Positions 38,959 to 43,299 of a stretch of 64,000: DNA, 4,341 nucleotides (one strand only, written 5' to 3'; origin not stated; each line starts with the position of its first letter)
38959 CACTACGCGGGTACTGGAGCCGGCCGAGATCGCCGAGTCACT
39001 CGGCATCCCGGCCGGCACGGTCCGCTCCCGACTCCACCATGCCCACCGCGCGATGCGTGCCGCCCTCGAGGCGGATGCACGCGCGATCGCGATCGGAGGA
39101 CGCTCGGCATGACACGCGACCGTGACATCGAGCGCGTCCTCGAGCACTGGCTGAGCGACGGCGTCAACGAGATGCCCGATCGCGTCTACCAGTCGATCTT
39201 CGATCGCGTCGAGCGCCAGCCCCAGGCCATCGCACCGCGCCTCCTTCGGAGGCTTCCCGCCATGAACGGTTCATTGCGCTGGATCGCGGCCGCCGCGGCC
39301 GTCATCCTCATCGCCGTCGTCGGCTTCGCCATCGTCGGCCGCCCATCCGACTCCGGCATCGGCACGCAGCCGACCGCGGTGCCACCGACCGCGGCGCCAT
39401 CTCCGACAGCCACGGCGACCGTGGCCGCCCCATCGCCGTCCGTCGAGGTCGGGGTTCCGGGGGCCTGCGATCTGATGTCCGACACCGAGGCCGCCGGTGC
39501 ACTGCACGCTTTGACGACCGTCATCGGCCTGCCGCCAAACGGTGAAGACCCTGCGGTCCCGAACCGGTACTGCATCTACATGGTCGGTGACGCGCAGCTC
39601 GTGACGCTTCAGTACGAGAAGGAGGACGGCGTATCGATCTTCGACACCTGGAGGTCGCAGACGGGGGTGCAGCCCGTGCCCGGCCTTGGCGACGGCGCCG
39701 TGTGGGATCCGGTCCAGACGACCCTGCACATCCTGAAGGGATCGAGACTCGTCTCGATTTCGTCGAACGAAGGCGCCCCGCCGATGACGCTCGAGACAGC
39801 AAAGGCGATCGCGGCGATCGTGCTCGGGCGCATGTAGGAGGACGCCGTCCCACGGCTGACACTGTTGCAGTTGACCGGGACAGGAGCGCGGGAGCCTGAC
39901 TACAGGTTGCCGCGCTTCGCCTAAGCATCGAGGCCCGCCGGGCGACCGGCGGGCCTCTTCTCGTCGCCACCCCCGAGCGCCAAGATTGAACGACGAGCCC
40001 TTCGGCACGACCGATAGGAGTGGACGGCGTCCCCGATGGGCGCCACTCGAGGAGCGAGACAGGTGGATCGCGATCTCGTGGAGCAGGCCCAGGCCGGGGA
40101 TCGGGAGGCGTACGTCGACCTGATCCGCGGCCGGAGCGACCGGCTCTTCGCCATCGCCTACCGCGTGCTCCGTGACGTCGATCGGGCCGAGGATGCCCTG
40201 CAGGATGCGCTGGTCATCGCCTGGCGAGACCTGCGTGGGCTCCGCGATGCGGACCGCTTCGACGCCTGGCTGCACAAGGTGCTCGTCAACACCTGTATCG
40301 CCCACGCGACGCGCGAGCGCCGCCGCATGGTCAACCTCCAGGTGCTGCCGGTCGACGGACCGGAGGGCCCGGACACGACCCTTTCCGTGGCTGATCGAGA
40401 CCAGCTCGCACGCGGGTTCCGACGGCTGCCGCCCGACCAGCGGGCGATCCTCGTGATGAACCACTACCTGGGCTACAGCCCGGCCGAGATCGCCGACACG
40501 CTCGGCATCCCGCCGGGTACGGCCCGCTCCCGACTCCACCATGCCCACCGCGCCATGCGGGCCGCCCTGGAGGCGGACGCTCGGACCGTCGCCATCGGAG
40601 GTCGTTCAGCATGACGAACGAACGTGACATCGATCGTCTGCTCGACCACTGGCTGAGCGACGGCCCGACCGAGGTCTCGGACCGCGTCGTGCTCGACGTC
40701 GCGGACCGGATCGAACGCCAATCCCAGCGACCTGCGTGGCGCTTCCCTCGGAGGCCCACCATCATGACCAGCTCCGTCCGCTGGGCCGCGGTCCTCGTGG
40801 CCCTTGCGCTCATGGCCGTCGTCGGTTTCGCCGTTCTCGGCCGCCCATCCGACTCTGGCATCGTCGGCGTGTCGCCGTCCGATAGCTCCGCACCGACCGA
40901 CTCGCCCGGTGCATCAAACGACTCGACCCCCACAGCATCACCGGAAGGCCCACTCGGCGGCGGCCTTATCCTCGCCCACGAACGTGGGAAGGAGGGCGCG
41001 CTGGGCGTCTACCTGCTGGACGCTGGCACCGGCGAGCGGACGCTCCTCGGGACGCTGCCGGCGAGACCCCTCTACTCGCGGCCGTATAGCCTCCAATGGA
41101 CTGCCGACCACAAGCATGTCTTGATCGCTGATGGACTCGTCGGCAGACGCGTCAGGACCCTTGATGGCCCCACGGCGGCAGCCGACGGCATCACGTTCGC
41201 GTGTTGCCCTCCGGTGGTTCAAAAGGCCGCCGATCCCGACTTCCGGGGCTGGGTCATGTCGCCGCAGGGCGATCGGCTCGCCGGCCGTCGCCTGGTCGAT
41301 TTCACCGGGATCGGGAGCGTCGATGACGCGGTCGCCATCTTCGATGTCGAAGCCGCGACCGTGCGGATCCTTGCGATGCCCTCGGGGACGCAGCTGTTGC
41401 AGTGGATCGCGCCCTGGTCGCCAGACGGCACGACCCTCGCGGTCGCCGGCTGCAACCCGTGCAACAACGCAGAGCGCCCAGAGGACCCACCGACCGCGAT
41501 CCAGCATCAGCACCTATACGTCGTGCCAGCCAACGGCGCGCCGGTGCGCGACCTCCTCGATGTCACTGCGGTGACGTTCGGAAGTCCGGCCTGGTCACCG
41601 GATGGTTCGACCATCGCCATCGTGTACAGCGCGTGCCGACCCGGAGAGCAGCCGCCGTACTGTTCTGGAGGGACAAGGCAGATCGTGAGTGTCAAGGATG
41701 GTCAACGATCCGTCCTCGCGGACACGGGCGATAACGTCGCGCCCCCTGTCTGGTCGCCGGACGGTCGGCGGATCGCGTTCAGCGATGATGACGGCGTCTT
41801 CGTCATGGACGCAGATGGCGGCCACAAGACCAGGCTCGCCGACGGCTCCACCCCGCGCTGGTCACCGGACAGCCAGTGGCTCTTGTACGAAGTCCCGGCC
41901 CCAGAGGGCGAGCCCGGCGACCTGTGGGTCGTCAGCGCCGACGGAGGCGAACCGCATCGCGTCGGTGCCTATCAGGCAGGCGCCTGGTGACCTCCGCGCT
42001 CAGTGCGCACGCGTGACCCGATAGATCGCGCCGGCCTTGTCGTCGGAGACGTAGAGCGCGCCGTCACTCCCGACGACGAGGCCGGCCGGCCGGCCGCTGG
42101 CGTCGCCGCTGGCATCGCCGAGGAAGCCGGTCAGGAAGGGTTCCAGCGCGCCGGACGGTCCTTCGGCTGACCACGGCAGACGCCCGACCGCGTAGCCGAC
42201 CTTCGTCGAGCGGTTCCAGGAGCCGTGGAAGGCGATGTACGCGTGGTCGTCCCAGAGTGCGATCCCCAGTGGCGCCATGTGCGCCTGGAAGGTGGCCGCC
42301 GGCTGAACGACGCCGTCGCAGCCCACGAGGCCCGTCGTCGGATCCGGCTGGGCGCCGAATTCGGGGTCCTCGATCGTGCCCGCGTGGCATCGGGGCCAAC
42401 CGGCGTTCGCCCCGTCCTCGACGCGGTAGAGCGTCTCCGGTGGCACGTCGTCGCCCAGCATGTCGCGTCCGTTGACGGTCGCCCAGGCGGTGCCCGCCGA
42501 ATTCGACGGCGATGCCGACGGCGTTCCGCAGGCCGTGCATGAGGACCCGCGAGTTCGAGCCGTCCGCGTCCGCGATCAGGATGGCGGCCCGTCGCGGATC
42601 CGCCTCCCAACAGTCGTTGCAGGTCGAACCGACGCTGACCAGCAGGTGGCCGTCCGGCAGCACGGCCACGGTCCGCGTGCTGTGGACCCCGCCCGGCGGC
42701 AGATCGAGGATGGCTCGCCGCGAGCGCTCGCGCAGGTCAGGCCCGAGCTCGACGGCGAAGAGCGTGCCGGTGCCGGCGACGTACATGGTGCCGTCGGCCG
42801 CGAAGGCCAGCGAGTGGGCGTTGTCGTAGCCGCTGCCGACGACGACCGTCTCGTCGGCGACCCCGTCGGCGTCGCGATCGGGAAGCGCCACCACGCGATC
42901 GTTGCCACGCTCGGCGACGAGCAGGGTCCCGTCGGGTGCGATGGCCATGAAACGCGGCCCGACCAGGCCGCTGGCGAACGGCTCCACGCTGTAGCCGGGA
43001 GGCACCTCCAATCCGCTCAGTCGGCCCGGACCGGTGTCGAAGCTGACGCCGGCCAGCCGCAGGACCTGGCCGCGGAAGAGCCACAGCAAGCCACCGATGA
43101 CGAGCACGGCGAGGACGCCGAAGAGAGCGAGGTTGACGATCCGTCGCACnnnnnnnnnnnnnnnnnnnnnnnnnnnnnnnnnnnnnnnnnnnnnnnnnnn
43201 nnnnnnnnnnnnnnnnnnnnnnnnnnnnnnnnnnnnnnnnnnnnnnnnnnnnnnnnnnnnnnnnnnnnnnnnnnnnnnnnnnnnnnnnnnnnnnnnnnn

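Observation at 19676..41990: Seven ECF sigma / single-pass membrane partner operons in 22 kb; six share a short partner domain I cannot place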

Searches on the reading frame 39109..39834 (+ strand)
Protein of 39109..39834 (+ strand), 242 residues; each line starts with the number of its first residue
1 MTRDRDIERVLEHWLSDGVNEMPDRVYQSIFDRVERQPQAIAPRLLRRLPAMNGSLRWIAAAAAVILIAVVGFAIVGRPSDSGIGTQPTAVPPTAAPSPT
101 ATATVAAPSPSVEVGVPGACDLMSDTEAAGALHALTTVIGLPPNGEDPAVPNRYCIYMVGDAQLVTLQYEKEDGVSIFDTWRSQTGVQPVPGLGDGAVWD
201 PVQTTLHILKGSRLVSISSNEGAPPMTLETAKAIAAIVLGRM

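Call 8: search_protein_families(library=pfam, max_evalue=1, proteins=[window:39109-39834:+])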
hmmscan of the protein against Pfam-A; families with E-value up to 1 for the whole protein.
window:39109-39834:+ (242 aa): 0 families

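Call 10: search_protein_families(library=ncbifam, max_evalue=1, proteins=[window:39109-39834:+])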
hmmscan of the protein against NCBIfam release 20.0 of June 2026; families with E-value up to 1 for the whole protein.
window:39109-39834:+ (242 aa): 2 families
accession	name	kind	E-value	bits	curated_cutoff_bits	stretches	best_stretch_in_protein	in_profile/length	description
NF052375.1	antisigma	equivalog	8.4e-05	22.7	100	1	21-98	49-125/217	anti-sigma factor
NF038083.1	CU044_5270_fam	subfamily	0.00063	19.7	100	1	30-102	16-76/284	CU044_5270 family protein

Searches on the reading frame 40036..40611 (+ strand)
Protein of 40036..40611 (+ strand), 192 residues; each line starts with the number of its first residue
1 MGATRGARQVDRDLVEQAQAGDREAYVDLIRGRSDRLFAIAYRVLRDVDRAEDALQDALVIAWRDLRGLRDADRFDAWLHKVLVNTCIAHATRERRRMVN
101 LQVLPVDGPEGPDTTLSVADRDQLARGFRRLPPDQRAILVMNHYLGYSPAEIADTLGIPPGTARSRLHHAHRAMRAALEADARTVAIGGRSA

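Call 7: search_protein_families(library=pfam, max_evalue=0.01, proteins=[window:40036-40611:+])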
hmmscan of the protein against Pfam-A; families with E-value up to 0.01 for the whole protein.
window:40036-40611:+ (192 aa): 5 families
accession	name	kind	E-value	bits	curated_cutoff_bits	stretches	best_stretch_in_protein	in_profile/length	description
PF08281.18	Sigma70_r4_2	-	1.7e-14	53.6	25.7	1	123-172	3-52/54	Sigma-70, region 4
PF04542.20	Sigma70_r2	-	2.1e-11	43.9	24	1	31-97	3-71/71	Sigma-70 region 2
PF04545.22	Sigma70_r4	-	6.9e-09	35.5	24.1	1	129-175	3-49/50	Sigma-70, region 4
PF07638.17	Sigma70_ECF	-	6.3e-06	26.6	21.1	1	13-178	6-183/185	ECF sigma factor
PF13384.12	HTH_23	-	0.00056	20.1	24.6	1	138-171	8-41/50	Homeodomain-like domain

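Call 10: search_protein_families(library=ncbifam, max_evalue=1, proteins=[window:40036-40611:+])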
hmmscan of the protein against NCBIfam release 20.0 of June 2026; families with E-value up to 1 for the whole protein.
window:40036-40611:+ (192 aa): 85 families (the best 25 are shown)
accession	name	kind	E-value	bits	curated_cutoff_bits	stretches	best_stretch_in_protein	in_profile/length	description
TIGR02983.1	SigE-fam_strep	subfamily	1.4e-32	112.8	141.55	1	22-180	4-160/162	SigE family RNA polymerase sigma factor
NF007225.0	PRK09643.1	equivalog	2.2e-30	105.9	190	1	8-179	11-183/204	RNA polymerase sigma factor SigM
NF004113.0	PRK05602.1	equivalog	3.2e-29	102.1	208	1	6-183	27-206/211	RNA polymerase sigma factor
NF008888.0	PRK11922.1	equivalog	1.3e-28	100.2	204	1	7-182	13-200/231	RNA polymerase sigma factor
NF009171.0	PRK12518.1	equivalog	6.5e-26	91.3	208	1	7-180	10-186/191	RNA polymerase sigma factor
NF007227.0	PRK09645.1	subfamily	1.8e-25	89.9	202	1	16-182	5-174/177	sigma-70 family RNA polymerase sigma factor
NF007216.0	PRK09638.1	equivalog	2.8e-24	85.9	194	1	11-181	5-177/180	RNA polymerase sigma factor SigY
NF006089.0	PRK08241.1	subfamily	5.7e-24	84.8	240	2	11-104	9-102/343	RNA polymerase subunit sigma-70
TIGR02954.1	Sig70_famx3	hypoth_equivalog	1.6e-22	80.1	188.5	1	13-180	5-169/170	RNA polymerase sigma-70 factor, TIGR02954 family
NF007223.0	PRK09641.1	equivalog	1.7e-21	76.9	209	1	11-179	5-185/187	RNA polymerase sigma factor SigW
TIGR02948.1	SigW_bacill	equivalog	1.6e-20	74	243.1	1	10-178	4-184/187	RNA polymerase sigma factor SigW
NF058625.1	sigma_PG0214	equivalog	1.7e-20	73.4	130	1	25-180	5-163/170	GFO_1088 family ECF-type sigma factor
NF009166.1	PRK12513.1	equivalog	3.1e-20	72.7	206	1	7-181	5-189/193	RNA polymerase sigma factor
NF007229.0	PRK09647.1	equivalog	9e-20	70.9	265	1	20-184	40-208/220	RNA polymerase sigma factor SigE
TIGR02939.1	RpoE_Sigma70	equivalog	4.7e-19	69.1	236.15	1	8-178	4-186/190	RNA polymerase sigma factor RpoE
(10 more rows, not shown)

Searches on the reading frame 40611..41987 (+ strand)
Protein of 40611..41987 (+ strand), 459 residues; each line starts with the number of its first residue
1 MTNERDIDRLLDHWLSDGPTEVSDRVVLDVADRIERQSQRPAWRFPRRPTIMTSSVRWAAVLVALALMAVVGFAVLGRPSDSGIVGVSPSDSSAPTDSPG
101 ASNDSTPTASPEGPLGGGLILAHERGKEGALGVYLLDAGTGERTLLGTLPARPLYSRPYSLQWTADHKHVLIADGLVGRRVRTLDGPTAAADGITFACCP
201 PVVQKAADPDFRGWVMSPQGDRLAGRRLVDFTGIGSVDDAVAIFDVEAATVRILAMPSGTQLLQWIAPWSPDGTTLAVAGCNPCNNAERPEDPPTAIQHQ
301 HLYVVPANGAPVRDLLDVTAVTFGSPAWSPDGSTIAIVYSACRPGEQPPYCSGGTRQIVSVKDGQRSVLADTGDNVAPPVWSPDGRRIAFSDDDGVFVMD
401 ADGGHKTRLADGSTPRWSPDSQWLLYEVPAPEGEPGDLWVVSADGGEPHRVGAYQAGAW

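Call 8: search_protein_families(library=pfam, max_evalue=1, proteins=[window:40611-41987:+])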
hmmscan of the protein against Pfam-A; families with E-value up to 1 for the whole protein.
window:40611-41987:+ (459 aa): 7 families
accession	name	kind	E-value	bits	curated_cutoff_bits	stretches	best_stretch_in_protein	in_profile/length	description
PF07676.18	PD40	-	5e-11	42.7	20.9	3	379-395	14-32/38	WD40-like Beta Propeller Repeat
PF00930.27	DPPIV_N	-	5.7e-05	22.4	22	1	359-413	28-82/354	Dipeptidyl peptidase IV (DPP IV) N-terminal region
PF10647.15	Gmad1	-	0.00017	21.9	20.5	1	308-396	10-87/251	Lipoprotein LpqB beta-propeller domain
PF00400.38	WD40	-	0.00093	20.1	27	0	381-395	19-33/39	WD domain, G-beta repeat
PF25174.1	Beta-prop_THOC3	-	0.00097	18.6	305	0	235-279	65-106/272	THOC3 beta-propeller domain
PF24797.1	Beta-prop_WDR35_TULP_N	-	0.0014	18.3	80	1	327-408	122-192/332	WDR35/TULP4 N-terminal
PF12894.13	ANAPC4_WD40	-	0.039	14.6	22.9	0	376-396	41-61/91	Anaphase-promoting complex subunit 4 WD40 domain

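Call 10: search_protein_families(library=ncbifam, max_evalue=1, proteins=[window:40611-41987:+])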
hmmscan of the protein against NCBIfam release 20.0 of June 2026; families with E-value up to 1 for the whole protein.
window:40611-41987:+ (459 aa): 5 families
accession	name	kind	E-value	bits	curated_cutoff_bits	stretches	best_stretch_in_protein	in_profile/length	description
TIGR02800.1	propeller_TolB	equivalog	3.5e-15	55.8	343.15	1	302-451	261-405/418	Tol-Pal system beta propeller repeat protein TolB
NF002183.0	PRK01029.1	equivalog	2e-08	33.7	405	1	309-442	270-401/429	Tol-Pal system protein TolB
NF033523.0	lasso_peptidase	equivalog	1.9e-07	30.3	400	2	393-451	67-127/638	Atxe2 family lasso peptide isopeptidase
NF053518.1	DipepPtdsDpp5Prph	equivalog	0.0009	17.9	900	2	356-411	44-103/655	dipeptidyl-peptidase Dpp5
NF052375.1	antisigma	equivalog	0.068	13.2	100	1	19-77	47-105/217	anti-sigma factor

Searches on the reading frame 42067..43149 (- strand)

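Call 72: search_protein_families(library=pfam, max_evalue=0.0001, proteins=[window:42067-43149:-])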
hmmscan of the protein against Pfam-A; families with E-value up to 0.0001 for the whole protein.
window:42067-43149:- (361 aa): 2 families
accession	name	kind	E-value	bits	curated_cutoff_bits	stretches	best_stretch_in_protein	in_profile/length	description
PF01436.27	NHL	-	6.3e-05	23.2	20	0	64-87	3-26/28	NHL repeat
PF23500.1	DUF7133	-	8.9e-05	22.4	27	0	45-134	7-109/385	Domain of unknown function (DUF7133)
